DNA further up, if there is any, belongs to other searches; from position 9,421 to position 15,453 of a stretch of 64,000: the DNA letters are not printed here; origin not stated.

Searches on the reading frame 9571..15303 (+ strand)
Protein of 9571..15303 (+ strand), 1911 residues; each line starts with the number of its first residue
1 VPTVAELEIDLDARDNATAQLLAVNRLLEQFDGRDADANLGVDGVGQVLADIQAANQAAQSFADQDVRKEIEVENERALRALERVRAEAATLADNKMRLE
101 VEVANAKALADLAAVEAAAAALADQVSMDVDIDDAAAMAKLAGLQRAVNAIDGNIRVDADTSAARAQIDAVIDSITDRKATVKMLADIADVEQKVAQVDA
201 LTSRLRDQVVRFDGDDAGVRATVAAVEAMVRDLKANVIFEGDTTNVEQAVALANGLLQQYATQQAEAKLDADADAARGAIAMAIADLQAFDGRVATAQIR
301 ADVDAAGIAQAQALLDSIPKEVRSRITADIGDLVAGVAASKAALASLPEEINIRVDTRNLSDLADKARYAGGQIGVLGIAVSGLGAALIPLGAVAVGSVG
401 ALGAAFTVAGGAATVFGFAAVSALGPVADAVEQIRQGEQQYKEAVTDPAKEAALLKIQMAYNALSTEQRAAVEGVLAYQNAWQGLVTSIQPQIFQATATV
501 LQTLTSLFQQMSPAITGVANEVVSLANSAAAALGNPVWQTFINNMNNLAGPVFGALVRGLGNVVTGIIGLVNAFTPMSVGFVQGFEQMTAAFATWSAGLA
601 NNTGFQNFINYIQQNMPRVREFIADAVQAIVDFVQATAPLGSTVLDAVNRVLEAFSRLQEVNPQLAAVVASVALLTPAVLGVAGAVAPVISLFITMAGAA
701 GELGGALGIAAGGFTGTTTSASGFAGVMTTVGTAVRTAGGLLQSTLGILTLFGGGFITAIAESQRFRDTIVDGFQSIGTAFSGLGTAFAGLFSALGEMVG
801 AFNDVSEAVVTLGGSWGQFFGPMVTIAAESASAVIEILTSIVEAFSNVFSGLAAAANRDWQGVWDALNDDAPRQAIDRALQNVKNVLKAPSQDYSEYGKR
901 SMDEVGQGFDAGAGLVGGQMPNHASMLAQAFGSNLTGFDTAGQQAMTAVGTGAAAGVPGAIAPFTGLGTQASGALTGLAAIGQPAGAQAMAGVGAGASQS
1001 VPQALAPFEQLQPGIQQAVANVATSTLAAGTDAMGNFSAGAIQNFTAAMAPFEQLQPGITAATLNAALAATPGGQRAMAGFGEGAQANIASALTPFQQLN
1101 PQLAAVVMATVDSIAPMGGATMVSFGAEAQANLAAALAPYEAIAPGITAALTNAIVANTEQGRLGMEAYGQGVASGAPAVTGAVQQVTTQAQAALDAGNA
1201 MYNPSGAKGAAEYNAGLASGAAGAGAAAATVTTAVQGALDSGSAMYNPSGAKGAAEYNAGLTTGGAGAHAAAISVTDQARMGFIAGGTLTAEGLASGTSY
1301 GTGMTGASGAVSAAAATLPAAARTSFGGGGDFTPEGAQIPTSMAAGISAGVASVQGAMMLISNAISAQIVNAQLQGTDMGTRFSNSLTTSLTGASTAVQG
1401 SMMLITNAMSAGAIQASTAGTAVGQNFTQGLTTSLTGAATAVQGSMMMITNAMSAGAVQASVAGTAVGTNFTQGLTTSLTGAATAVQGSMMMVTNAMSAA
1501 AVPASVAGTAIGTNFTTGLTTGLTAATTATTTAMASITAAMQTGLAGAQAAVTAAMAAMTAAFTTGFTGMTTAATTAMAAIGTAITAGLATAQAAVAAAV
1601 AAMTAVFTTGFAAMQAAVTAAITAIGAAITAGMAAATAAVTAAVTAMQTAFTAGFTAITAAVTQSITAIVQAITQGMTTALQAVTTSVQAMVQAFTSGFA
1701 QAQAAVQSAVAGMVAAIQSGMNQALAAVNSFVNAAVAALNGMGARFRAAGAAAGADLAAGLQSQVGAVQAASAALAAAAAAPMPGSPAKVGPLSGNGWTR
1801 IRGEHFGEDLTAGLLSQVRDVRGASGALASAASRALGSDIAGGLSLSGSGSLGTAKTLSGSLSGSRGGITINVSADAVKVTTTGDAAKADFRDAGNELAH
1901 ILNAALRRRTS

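Call 24: search_protein_families(library=pfam, proteins=[window:9571-15303:+], max_evalue=0.01)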
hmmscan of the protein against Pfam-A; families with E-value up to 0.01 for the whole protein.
window:9571-15303:+ (1911 aa): 4 families
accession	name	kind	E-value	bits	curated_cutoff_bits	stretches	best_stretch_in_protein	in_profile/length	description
PF04513.17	Baculo_PEP_C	-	8e-05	23.2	38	0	484-582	27-123/140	Baculovirus polyhedron envelope protein, PEP, C terminus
PF01442.23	Apolipoprotein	-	0.0012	19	90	1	1619-1756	28-169/190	Apolipoprotein A1/A4/E domain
PF16752.10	TBCC_N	-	0.0057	17.4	27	0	1598-1679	25-106/115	Tubulin-specific chaperone C N-terminal domain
PF07889.17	DUF1664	-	0.0057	17.1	34.6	1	166-236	48-116/124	Protein of unknown function (DUF1664)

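Call 25: search_protein_families(library=phrogs, proteins=[window:9571-15303:+], max_evalue=0.001)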
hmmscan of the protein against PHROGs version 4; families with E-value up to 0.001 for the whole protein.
window:9571-15303:+ (1911 aa): 9 families
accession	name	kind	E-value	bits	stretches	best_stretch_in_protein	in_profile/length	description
phrog_305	-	tail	4.7e-27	96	2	155-1001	18-687/1001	tail length tape measure protein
phrog_6435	-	tail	1.1e-18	67.2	1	1720-1837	1163-1280/2090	tail length tape measure protein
phrog_37657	-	unknown function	1.7e-17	64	1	500-675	442-610/617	-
phrog_1204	-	tail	5.5e-14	52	1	1531-1889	1087-1418/1483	tail protein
phrog_1272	-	tail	1.7e-13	50.2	3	633-910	543-861/1606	tail length tape measure protein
phrog_17020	-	unknown function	2.7e-07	31.1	0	768-889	121-206/353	-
phrog_58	-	tail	2.2e-06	27.3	1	580-887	517-911/1544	tail length tape measure protein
phrog_971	-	lysis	2.3e-05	24.2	1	580-864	348-638/1338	endolysin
phrog_4200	-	tail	8.7e-05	22.2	1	644-923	153-407/732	tail length tape measure protein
